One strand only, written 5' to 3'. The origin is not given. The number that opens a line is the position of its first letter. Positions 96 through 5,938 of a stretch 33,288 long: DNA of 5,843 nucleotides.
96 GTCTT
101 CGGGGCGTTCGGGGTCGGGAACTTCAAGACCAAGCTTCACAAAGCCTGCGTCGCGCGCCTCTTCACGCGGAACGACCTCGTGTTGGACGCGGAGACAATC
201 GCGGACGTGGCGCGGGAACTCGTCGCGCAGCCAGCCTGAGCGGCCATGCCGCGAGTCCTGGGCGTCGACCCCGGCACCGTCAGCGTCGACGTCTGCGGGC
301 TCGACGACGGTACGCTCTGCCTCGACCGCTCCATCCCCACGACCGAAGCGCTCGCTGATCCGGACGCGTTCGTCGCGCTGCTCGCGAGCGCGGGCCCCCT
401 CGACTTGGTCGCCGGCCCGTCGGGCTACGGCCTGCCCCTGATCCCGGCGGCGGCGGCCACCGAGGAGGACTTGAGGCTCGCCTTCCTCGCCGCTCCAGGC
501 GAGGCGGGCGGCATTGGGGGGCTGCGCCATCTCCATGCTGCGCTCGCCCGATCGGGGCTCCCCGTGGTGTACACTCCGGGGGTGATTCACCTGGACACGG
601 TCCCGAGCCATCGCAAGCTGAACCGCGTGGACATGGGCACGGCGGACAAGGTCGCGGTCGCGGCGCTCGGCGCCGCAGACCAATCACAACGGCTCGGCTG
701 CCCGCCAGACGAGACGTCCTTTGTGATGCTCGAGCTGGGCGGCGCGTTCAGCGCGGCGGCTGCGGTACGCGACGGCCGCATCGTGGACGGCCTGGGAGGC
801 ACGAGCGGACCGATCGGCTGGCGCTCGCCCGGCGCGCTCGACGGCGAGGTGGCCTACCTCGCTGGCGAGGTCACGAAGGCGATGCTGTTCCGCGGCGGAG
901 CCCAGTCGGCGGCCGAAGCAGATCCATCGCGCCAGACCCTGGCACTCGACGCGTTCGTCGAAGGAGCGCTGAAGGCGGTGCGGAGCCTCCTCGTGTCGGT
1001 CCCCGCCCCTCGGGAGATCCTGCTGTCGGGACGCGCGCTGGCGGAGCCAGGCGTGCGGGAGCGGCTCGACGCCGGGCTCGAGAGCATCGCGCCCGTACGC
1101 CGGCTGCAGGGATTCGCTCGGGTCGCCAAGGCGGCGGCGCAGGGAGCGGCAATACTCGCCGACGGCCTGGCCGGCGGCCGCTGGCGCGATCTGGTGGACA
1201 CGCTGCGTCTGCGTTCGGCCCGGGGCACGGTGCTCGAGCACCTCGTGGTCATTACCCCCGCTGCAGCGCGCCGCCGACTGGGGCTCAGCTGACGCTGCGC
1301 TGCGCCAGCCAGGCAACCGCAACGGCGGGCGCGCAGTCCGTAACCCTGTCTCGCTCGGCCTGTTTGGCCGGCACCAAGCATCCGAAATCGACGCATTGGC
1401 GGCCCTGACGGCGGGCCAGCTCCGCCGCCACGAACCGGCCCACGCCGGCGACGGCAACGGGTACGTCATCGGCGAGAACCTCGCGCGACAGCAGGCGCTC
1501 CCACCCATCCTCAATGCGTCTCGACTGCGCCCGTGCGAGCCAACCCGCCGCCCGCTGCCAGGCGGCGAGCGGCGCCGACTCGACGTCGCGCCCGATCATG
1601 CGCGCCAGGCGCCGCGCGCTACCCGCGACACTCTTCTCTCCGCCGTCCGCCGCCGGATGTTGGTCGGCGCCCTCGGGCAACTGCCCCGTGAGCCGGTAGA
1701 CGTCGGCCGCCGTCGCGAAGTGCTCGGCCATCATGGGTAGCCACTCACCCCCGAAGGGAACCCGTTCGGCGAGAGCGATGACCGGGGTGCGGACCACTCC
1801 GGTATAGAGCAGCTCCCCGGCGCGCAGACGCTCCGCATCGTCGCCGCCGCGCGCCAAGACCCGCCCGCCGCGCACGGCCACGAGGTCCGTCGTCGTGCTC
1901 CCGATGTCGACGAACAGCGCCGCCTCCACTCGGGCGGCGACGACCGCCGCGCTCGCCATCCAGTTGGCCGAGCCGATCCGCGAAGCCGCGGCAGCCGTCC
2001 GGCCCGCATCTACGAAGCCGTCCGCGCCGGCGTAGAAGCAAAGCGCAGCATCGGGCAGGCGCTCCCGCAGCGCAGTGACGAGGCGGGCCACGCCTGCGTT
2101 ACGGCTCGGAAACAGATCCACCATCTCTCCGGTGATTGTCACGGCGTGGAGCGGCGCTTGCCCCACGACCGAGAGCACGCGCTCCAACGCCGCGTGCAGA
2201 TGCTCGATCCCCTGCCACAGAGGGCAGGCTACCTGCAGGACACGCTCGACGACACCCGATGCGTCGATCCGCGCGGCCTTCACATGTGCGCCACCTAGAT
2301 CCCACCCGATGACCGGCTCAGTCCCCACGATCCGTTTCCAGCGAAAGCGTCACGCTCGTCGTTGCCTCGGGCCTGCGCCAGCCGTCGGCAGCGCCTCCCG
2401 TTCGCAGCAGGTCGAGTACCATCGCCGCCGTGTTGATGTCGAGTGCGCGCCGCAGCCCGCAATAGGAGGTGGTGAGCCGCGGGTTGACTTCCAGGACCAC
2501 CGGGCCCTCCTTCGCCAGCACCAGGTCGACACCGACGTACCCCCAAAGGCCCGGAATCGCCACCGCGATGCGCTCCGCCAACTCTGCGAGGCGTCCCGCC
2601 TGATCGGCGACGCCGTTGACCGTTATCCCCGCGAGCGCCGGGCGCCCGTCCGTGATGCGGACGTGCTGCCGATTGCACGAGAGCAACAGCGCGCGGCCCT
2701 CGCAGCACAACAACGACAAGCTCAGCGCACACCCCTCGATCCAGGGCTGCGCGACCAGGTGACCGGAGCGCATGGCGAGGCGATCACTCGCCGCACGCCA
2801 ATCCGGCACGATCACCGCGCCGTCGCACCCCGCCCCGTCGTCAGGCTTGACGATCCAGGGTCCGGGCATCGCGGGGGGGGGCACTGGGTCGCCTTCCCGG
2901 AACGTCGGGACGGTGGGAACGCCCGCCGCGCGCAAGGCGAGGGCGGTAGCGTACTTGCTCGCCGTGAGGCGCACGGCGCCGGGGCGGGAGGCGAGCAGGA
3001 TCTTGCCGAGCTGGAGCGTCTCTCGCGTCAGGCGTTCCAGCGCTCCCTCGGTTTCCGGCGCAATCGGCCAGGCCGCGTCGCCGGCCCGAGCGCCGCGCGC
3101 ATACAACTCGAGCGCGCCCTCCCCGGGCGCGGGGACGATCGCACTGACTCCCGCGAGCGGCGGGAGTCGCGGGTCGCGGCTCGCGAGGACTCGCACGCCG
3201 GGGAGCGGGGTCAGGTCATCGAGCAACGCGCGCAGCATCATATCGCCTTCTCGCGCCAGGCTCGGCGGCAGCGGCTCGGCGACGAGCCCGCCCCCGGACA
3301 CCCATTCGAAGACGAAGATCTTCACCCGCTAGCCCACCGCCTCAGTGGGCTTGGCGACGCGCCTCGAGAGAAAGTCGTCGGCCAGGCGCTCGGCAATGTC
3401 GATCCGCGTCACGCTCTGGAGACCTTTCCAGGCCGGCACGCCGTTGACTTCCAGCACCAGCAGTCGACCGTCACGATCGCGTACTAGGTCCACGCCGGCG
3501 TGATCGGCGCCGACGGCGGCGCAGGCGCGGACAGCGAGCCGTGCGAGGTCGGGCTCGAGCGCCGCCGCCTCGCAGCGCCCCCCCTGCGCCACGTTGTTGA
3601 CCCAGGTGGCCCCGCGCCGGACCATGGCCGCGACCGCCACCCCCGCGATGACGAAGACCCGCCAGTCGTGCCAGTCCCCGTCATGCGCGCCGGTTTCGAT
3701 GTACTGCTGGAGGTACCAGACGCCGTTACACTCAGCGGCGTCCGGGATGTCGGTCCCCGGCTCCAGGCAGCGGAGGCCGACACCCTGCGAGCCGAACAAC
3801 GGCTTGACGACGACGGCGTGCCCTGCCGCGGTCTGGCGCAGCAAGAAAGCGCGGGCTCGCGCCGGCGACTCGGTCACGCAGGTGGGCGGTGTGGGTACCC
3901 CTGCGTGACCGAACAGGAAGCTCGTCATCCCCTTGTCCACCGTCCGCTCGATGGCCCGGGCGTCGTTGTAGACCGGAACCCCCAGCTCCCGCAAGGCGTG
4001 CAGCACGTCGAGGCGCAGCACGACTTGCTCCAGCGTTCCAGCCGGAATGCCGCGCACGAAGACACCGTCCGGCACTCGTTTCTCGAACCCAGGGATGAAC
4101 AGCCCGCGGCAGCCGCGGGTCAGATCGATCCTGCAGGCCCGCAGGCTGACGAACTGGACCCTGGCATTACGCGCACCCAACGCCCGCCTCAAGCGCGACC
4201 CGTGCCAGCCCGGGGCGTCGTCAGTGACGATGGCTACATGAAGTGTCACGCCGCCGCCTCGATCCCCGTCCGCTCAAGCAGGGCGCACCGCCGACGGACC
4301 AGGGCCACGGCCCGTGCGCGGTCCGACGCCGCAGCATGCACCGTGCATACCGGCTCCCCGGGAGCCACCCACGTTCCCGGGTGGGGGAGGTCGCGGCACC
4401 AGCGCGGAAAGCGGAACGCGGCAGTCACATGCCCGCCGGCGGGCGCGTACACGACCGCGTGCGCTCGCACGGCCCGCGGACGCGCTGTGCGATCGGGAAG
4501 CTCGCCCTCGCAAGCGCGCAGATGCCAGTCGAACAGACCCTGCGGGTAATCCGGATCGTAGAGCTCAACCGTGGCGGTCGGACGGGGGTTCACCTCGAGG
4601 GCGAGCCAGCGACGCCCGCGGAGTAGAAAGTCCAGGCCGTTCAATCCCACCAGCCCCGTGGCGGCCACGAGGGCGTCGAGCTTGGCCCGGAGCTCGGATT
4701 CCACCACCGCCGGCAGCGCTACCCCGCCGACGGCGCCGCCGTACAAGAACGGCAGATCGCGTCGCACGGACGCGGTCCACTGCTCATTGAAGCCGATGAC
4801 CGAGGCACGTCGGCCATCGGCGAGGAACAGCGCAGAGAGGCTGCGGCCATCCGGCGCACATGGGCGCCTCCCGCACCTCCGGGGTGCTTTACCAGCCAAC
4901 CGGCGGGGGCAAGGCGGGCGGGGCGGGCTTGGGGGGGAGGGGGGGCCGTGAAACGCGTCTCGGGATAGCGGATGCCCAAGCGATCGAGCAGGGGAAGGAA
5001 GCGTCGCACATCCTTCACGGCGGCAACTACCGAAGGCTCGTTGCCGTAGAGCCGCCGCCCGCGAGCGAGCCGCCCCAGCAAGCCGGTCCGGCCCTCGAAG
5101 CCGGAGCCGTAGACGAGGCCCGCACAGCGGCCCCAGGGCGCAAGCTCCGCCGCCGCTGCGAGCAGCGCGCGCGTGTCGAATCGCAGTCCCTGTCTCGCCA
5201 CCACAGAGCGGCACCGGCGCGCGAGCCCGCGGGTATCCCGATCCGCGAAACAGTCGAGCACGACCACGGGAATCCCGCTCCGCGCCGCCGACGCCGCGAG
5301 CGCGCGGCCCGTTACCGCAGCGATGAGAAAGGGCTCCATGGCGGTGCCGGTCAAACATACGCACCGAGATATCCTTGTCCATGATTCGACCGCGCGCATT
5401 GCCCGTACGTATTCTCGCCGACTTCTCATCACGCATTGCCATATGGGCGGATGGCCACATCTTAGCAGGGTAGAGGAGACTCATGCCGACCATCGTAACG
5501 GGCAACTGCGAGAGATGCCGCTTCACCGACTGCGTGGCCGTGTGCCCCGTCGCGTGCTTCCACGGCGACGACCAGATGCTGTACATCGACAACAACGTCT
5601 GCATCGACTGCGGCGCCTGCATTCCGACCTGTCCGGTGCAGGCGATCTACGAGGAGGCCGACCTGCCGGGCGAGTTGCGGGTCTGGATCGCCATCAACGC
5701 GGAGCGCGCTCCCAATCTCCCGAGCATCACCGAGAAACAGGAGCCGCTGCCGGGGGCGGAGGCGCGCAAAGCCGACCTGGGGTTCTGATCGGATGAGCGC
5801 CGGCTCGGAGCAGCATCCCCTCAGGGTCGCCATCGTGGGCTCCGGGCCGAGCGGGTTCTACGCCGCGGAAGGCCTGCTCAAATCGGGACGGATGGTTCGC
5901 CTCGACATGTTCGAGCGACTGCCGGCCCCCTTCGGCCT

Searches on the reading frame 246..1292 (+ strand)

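Call 8: search_protein_families(library=pfam, proteins=[window:246-1292:+], max_evalue=0.001)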
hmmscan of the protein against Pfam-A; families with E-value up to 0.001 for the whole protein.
window:246-1292:+ (348 aa): 1 family
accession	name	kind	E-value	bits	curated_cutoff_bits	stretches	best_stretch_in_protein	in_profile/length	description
PF07318.18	DUF1464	-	1.3e-86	291.2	23.5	1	6-333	1-325/327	Protein of unknown function (DUF1464)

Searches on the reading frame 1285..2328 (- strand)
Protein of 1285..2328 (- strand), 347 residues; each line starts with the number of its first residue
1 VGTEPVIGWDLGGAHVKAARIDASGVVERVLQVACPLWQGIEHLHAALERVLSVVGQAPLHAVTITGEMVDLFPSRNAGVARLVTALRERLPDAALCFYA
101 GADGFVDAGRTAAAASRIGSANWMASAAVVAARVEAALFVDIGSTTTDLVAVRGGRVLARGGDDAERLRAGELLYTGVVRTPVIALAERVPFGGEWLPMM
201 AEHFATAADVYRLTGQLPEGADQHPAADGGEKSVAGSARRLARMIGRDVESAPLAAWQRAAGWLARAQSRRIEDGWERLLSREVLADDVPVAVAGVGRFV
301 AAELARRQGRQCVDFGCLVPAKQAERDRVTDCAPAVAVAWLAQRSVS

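Call 8: search_protein_families(library=pfam, proteins=[window:1285-2328:-], max_evalue=0.001)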
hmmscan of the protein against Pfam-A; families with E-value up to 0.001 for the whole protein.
window:1285-2328:- (347 aa): 1 family
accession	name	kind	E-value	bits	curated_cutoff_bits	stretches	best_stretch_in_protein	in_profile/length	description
PF01968.24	Hydantoinase_A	-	4.8e-11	42.9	22.9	1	80-313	19-268/291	Hydantoinase/oxoprolinase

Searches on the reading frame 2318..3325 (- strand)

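Call 8: search_protein_families(library=pfam, proteins=[window:2318-3325:-], max_evalue=0.001)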
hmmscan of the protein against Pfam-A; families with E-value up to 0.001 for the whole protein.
window:2318-3325:- (335 aa): 3 families
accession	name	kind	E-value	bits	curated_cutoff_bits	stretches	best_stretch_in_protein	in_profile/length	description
PF02655.19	ATP-grasp_3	-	7.6e-35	120.8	23.2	1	122-287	2-160/160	ATP-grasp domain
PF18301.6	preATP-grasp_3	-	6.3e-15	55.5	26.3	1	44-118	1-76/76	pre ATP-grasp 3 domain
PF14397.11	ATPgrasp_ST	-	7.9e-05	22.4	31.4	1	246-286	218-258/278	Sugar-transfer associated ATP-grasp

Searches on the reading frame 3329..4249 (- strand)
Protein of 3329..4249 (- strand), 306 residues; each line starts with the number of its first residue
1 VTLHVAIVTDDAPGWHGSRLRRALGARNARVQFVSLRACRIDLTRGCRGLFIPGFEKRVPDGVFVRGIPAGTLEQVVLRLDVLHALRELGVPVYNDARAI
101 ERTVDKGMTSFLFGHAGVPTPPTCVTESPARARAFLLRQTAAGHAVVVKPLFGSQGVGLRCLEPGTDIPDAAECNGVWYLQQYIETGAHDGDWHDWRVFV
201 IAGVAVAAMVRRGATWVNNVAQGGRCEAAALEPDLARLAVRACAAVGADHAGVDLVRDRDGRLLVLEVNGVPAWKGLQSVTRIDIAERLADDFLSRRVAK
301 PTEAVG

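Call 8: search_protein_families(library=pfam, proteins=[window:3329-4249:-], max_evalue=0.001)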
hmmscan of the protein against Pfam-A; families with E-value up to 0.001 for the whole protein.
window:3329-4249:- (306 aa): 6 families
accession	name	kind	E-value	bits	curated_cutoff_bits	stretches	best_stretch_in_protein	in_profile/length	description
PF08443.16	RimK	-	8.4e-22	78.1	21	1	105-291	3-186/188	RimK-like ATP-grasp domain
PF18030.7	Rimk_N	-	3.4e-07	30.9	26.4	1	3-100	1-94/94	RimK PreATP-grasp domain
PF02955.21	GSH-S_ATP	-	8e-06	25.8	23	1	120-256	12-152/175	Prokaryotic glutathione synthetase, ATP-grasp domain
PF14397.11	ATPgrasp_ST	-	8.2e-06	25.7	31.4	0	92-163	8-80/278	Sugar-transfer associated ATP-grasp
PF14398.11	ATPgrasp_YheCD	-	0.00014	21.6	26.8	0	229-282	179-237/255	YheC/D like ATP-grasp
PF02655.19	ATP-grasp_3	-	0.00051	20.6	23.2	0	109-269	7-154/160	ATP-grasp domain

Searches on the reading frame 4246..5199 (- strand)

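Call 8: search_protein_families(library=pfam, proteins=[window:4246-5199:-], max_evalue=0.001)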
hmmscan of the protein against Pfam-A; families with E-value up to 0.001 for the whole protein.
window:4246-5199:- (317 aa): 1 family
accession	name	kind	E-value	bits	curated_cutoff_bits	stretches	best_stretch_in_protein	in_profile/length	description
PF02655.19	ATP-grasp_3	-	4.4e-11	43.6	23.2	1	117-210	70-160/160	ATP-grasp domain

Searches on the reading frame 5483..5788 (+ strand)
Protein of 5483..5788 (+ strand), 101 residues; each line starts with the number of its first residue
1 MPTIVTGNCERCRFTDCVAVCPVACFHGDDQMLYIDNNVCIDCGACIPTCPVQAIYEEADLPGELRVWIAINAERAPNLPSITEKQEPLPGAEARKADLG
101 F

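Call 3: search_protein_families(library=pfam, proteins=[window:5483-5788:+])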
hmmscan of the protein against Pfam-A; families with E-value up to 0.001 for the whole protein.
window:5483-5788:+ (101 aa): 13 families
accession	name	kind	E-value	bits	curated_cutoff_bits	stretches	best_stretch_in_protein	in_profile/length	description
PF13237.11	Fer4_10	-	3e-08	33.9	25.5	2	4-51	4-53/53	4Fe-4S dicluster domain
PF12837.12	Fer4_6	-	1.5e-07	31.5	25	1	34-55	3-24/24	4Fe-4S binding domain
PF13484.11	Fer4_16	-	4.8e-07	30.9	30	1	40-58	2-20/66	4Fe-4S double cluster binding domain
PF12797.12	Fer4_2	-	4.8e-07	29.7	24.5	1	33-52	3-22/22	4Fe-4S binding domain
PF00037.32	Fer4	-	6.8e-07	29.3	21.1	1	34-56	2-24/24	4Fe-4S binding domain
PF12838.12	Fer4_7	-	1.1e-06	29.5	27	1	8-54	1-52/52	4Fe-4S dicluster domain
PF11953.13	DUF3470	-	1.2e-06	28.8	23.2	1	67-95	2-30/42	Domain of unknown function (DUF3470)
PF14697.11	Fer4_21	-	1.6e-05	25.4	35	1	35-58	3-29/59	4Fe-4S dicluster domain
PF13187.11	Fer4_9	-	6.4e-05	23.3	27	1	8-55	1-52/52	4Fe-4S dicluster domain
PF13534.11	Fer4_17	-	0.00022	22.1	22.2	0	40-58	2-20/61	4Fe-4S dicluster domain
PF25160.1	LdpA_Fe-S-bd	-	0.00028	21.1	27.6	1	16-58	8-46/49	LdpA Fe-S cluster-binding domain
PF13183.11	Fer4_8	-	0.00052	20.9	27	0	39-57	4-22/68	4Fe-4S dicluster domain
PF12800.12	Fer4_4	-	0.00088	19.9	24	1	38-52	2-16/17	4Fe-4S binding domain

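Call 28: search_protein_families(library=ncbifam, proteins=[window:5483-5788:+], max_evalue=0.00001)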
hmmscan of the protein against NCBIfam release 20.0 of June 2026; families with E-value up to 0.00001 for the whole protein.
window:5483-5788:+ (101 aa): 17 families
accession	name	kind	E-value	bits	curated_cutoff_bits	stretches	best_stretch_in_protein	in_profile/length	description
NF045490.1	FdxA_Protbact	equivalog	4.9e-32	110.3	135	1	1-96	1-96/104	ferredoxin FdxA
NF045480.1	FdxA_Actino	equivalog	1e-18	67.5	125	1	2-74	2-74/107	ferredoxin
TIGR04105.1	FeFe_hydrog_B1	subfamily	4.8e-11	42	450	1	4-57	108-161/462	monomeric [FeFe] hydrogenase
NF058577.1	FdxA_fam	equivalog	6.4e-10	39.1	65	1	4-54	4-52/52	4Fe-4S ferredoxin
NF040864.1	HgcB_ferredoxin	equivalog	2.5e-08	33.6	99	1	7-56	14-62/93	mercury methylation ferredoxin HgcB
NF045874.1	Vhu_polyferre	exception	6.6e-08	31.7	600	1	2-64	123-183/381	F420-non-reducing hydrogenase associated-polyferredoxin VhuB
NF005503.0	PRK07118.1-2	equivalog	7.1e-08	32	252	1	14-71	143-197/292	RnfABCDGE type electron transport complex subunit B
NF011569.0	PRK14993.1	equivalog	1.6e-07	31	416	1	8-56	99-148/244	tetrathionate reductase subunit TtrB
TIGR02700.1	flavo_MJ0208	hypoth_equivalog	1.8e-07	30.7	251.35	1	5-79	146-218/234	dihydromethanopterin reductase (acceptor)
NF038355.1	FDH3_beta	equivalog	2.5e-07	30.9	240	1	8-54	53-100/180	formate dehydrogenase FDH3 subunit beta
NF043039.1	HgcAB_like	equivalog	2.9e-07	30.4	285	1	6-56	299-350/350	HgcAB-like fusion protein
NF041715.1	arsenate_red_ArrB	equivalog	8.2e-07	28.8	450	1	6-62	54-111/233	arsenate respiratory reductase iron-sulfur subunit ArrB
NF038196.1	ferrodoxin_EFR1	subfamily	1.2e-06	28.8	75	1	5-56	182-230/242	EFR1 family ferrodoxin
NF005506.0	PRK07118.1-5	equivalog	3.9e-06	26.5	388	1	14-58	146-190/279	Fe-S cluster domain-containing protein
NF040770.1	hetero_SS_HdrA2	exception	4.1e-06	25.2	1100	1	4-69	574-637/777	CoB-CoM heterodisulfide reductase HdrA2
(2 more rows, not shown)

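Call 30: search_solved_structures(query=window:5483-5788:+, max_evalue=0.00001, show_alignments=1)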
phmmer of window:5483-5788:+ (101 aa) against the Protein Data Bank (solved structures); distinct sequences matched with E-value up to 0.00001: 38.
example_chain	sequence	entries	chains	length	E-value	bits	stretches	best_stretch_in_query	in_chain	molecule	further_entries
1frk_A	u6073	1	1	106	2.1e-27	98.7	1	4-93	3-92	FERREDOXIN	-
1gao_A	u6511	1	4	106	7.9e-27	96.9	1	4-93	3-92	FERREDOXIN I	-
1frm_A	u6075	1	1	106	7.9e-27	96.8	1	4-93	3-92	FERREDOXIN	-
1frl_A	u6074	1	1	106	1.3e-26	96.2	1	4-93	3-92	FERREDOXIN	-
1fri_A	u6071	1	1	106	1.4e-26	96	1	4-93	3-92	FERREDOXIN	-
1axq_A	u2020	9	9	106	1.5e-26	95.9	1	4-93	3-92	FERREDOXIN | FERREDOXIN I | 7-FE FERREDOXIN I (FD1)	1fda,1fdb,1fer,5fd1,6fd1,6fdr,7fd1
1f5b_A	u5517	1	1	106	1.6e-26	95.9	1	4-93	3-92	FERREDOXIN 1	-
1frh_A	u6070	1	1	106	1.7e-26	95.8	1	4-93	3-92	FERREDOXIN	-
1d3w_A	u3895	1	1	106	5.6e-26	94.1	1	4-93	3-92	FERREDOXIN 1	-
1fdd_A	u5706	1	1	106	7.3e-26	93.7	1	4-93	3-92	FERREDOXIN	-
1pc4_A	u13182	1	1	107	8.3e-26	93.6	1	2-93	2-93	Ferredoxin I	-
1pc5_A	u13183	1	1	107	9.7e-26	93.3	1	2-93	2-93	Ferredoxin I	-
1g3o_A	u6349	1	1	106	1.1e-25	93.2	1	4-93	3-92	7FE FERREDOXIN I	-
2fd2_A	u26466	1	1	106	1.2e-25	93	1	4-93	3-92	FERREDOXIN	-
1fd2_A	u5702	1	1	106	1.3e-25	93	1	4-93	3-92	FERREDOXIN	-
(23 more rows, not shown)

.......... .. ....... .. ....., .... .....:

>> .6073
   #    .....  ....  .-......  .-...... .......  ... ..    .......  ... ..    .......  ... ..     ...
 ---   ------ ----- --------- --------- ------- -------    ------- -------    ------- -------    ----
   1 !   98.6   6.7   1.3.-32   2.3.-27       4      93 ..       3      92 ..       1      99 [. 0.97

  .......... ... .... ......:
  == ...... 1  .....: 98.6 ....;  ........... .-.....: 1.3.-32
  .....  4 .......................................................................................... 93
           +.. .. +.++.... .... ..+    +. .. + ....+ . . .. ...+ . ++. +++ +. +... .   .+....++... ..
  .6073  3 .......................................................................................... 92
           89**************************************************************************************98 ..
